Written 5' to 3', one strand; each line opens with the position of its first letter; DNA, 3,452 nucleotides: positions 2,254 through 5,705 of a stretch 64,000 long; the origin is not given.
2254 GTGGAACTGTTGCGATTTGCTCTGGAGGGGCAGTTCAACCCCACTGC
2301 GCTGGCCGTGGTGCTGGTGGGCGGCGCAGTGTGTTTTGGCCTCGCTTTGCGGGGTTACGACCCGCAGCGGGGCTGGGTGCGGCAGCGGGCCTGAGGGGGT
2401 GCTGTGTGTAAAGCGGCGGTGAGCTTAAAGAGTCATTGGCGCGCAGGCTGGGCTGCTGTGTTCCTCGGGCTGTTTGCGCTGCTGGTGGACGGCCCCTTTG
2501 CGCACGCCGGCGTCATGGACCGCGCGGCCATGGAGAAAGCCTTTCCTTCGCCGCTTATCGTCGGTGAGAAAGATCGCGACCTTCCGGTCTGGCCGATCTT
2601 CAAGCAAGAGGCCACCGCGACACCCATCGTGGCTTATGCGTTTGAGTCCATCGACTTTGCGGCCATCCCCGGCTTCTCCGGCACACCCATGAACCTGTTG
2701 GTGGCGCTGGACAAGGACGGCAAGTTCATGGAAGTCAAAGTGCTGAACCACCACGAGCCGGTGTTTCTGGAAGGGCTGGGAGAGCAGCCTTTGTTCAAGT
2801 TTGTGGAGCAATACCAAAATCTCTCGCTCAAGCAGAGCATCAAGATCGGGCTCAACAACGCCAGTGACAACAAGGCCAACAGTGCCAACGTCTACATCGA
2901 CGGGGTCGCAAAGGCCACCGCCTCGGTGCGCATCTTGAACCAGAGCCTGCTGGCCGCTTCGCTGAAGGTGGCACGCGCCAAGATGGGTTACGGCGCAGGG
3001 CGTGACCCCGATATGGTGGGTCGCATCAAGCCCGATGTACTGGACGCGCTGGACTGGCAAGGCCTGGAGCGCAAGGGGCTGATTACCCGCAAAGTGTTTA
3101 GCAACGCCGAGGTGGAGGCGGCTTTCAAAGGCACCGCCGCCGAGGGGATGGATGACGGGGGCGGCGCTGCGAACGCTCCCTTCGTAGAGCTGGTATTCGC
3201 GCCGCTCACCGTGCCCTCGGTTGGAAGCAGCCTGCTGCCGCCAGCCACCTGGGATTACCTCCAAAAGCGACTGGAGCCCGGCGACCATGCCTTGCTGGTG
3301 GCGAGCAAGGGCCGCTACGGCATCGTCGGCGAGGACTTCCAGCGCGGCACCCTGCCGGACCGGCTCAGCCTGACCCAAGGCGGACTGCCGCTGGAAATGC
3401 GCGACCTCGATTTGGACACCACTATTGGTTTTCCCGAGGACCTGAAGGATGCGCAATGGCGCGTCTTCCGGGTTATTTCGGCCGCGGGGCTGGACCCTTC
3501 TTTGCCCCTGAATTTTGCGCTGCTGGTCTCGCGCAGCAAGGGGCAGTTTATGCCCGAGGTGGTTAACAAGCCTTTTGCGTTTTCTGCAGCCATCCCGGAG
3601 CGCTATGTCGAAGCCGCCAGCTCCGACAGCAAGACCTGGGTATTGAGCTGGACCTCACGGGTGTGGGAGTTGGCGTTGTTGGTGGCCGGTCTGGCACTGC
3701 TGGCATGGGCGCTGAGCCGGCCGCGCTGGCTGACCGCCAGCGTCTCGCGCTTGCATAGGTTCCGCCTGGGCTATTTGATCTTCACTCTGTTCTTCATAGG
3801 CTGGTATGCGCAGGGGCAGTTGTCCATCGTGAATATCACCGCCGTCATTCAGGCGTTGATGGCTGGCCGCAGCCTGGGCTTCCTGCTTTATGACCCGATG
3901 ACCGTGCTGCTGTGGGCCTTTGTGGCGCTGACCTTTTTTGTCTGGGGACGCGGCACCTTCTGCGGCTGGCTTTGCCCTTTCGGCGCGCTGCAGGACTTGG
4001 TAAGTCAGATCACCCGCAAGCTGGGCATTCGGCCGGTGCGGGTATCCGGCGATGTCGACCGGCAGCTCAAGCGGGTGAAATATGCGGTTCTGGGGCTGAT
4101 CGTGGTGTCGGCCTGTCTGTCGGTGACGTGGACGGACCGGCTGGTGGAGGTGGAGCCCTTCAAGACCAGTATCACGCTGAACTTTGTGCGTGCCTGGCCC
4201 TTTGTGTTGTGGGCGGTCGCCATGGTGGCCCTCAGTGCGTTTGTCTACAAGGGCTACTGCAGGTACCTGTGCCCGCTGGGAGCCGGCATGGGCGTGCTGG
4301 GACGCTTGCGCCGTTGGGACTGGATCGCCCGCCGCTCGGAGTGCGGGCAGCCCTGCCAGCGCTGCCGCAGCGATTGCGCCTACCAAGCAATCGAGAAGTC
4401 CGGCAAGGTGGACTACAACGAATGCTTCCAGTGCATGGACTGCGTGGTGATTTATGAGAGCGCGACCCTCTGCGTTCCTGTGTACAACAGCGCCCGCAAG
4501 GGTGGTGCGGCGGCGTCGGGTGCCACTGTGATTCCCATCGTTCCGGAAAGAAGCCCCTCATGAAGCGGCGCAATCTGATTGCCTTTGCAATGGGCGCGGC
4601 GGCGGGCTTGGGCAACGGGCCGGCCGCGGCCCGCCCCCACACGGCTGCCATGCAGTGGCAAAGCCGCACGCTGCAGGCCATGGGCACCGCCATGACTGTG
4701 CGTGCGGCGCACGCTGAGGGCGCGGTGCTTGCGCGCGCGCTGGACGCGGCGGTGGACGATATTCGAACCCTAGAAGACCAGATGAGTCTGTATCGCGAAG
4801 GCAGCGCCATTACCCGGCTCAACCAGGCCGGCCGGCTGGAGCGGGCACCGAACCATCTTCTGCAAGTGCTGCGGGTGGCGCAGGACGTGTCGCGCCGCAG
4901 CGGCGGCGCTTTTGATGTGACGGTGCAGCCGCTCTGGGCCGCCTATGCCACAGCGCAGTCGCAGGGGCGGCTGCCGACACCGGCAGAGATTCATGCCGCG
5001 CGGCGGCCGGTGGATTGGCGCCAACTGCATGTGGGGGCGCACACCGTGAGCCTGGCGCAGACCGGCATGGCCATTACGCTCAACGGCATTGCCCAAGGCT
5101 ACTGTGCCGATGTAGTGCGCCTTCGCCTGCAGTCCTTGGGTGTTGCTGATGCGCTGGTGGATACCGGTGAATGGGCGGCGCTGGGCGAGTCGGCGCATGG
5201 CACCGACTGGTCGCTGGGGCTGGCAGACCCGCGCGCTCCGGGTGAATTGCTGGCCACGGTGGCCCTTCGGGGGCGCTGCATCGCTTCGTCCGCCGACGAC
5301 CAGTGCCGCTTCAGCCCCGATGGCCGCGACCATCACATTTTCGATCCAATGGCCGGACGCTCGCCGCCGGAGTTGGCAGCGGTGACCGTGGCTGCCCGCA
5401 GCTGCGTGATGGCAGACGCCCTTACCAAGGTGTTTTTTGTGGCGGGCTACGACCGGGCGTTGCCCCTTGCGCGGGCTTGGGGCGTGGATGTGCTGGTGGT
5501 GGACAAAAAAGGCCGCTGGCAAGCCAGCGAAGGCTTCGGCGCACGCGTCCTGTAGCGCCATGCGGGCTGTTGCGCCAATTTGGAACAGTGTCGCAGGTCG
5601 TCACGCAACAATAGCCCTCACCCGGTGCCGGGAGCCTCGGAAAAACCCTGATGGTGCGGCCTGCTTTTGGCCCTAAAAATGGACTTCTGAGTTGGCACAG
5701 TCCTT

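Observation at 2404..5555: NosR-like flavo-FeS membrane protein plus ApbE embedded in a PQQ-alcohol-dehydrogenase/ABC operon, with no nosZ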

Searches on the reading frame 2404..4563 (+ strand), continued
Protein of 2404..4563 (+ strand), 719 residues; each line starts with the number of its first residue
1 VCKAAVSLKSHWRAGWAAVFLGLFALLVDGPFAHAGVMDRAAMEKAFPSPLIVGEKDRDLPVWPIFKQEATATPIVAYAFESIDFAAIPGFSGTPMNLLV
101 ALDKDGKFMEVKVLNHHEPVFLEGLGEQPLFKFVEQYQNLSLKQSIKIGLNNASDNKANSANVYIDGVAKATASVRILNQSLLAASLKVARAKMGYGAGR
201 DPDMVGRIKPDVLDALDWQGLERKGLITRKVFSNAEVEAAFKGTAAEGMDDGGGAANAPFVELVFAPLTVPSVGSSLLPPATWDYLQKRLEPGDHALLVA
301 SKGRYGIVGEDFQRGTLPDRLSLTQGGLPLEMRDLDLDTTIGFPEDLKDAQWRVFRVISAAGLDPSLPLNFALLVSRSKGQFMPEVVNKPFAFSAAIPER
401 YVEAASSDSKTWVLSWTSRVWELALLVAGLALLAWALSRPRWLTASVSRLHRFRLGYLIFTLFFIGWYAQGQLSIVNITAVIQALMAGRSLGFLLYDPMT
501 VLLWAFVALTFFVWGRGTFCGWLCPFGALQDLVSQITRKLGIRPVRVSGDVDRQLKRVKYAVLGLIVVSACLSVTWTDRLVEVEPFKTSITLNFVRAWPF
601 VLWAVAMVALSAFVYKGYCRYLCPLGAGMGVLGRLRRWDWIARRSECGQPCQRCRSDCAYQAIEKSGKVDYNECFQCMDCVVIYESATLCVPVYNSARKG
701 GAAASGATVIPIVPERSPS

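Call 76: fold_search(model_id=the predicted structure, library=pdb)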
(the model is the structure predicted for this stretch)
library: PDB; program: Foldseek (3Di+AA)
matches with E <= 10: 579; with E <= 0.001: 1
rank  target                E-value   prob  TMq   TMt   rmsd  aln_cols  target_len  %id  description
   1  7zc6_G                6.5e-05  1.00  0.19  0.62   6.4       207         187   17  Na+ - translocating ferredoxin: NAD+ reductase (Rnf) of C. tetanomorphum (released 2022-09-28)
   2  8ahx_G                3.3e-03  1.00  0.14  0.43   8.7       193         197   18  Cryo-EM structure of the nitrogen-fixation associated NADH:ferredoxin oxidoreductase RNF from Azotobacter vinelandii (released 2023-11-01)
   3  8rb9_G                3.7e-03  1.00  0.16  0.48   7.4       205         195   19  Cryo-EM structure of the NADH:ferredoxin oxidoreductase RNF from Azotobacter vinelandii, NADH added (released 2024-06-26)
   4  8rb8_G                5.3e-03  1.00  0.16  0.51   7.9       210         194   17  Cryo-EM structure of the NADH:ferredoxin oxidoreductase RNF from Azotobacter vinelandii, purified with 2-ME/TCEP, NADH (released 2024-06-26)
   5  7xl1_A                1.3e-02  0.60  0.08  0.34  11.9       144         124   10  Crystal structure of chimeric 7D12-Vob nanobody at 1.65 Angstrom (released 2022-11-09)
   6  9d7u                  1.3e-02  0.11  0.08  0.08  23.6       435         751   11  The low pH structure (released 2025-06-25)
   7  9uaa_G                2.4e-02  0.75  0.09  0.38  10.7       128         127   13  Nipah virus fusion glycoprotein in complex with a broadly neutralizing antibody 5C8 (released 2025-04-09)
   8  7mjs_H                2.6e-02  0.51  0.08  0.30  11.5       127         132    9  Single-Particle Cryo-EM Structure of Major Facilitator Superfamily Domain containing 2A in complex with LPC-18:3 (released 2021-06-16)
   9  7rxd_N                3.2e-02  0.60  0.09  0.32  10.0       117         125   10  CryoEM structure of RBD domain of COVID-19 in complex with Legobody (released 2021-10-06)
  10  7xrp_B                3.4e-02  0.44  0.08  0.32  11.0       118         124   14  Cryo-EM structure of SARS-CoV-2 spike protein in complex with nanobody C5G2 (localized refinement) (released 2022-10-05)
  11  8elq_B                3.6e-02  0.47  0.08  0.32  11.8       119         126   11  Crystal structure of SARS-CoV-2 spike protein receptor-binding domain in complex with antibody CC12.1 Fab and nanobody (released 2023-07-05)
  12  8tmc_H                4.0e-02  0.54  0.09  0.35  10.3       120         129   13  Cryo-EM structure of CorA in complex with conformation-specific synthetic antibody C12 and 20 mM MgCl2, State MG20-2 (released 2025-02-12)
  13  6pci_H                5.2e-02  0.38  0.09  0.33  11.6       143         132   12  EBOV GPdMuc (Makona) in complex with rEBOV-520 and rEBOV-548 Fabs (released 2020-03-11)
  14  8dul_H                6.8e-02  0.33  0.08  0.32  11.6       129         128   11  Cryo-EM Structure of Antibody SKT05 in complex with Western Equine Encephalitis Virus spike (local refinement from VLP (released 2023-07-05)
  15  7ur6_D                8.5e-02  0.25  0.09  0.32  12.6       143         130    9  Cryo-EM structure of SHIV-elicited, FP-directed Rhesus Fab RM6561.DH1021.14 in complex with stabilized HIV-1 Env Ce117 (released 2023-04-26)
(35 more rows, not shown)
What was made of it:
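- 2674..2946 (+): Periplasmic FMN-binding domain (residues 91-181). Foldseek match to RnfG 7zc6_G, E 6.5e-5 (call 76).
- On NosR/NirI architectural family: RnfG structural match (call 76).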

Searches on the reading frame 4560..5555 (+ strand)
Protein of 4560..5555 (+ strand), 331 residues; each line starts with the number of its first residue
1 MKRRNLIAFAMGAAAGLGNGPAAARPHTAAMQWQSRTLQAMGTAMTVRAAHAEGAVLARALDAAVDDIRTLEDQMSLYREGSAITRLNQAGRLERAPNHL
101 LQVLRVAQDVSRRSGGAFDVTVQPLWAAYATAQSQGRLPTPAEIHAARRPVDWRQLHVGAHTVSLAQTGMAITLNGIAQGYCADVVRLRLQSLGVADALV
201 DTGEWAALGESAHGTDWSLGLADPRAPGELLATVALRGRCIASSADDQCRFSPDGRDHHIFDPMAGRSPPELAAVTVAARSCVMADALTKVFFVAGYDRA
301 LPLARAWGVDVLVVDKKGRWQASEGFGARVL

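Call 5: search_protein_families(library=pfam, proteins=[window:4560-5555:+], max_evalue=0.01)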
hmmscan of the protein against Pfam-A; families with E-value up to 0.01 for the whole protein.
window:4560-5555:+ (331 aa): 1 family
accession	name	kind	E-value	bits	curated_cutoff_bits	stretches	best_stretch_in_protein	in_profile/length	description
PF02424.20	ApbE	-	7e-63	213.1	25.6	1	41-306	1-257/266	ApbE family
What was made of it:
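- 4560..5555 (+): ApbE/NosX-type FAD:protein FMN transferase with a twin-arginine signal; its start overlaps the NosR-like stop codon (ATGA). Pfam ApbE at 213 bits (call 5).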

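Call 6: search_protein_families(library=ncbifam, proteins=[window:4560-5555:+], max_evalue=0.001)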
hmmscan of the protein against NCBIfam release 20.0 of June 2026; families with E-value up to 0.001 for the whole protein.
window:4560-5555:+ (331 aa): 1 family
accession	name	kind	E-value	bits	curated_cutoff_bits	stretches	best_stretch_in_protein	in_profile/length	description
NF007774.0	PRK10461.1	equivalog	1.5e-23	83.3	498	1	28-318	29-331/351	FAD:protein FMN transferase ApbE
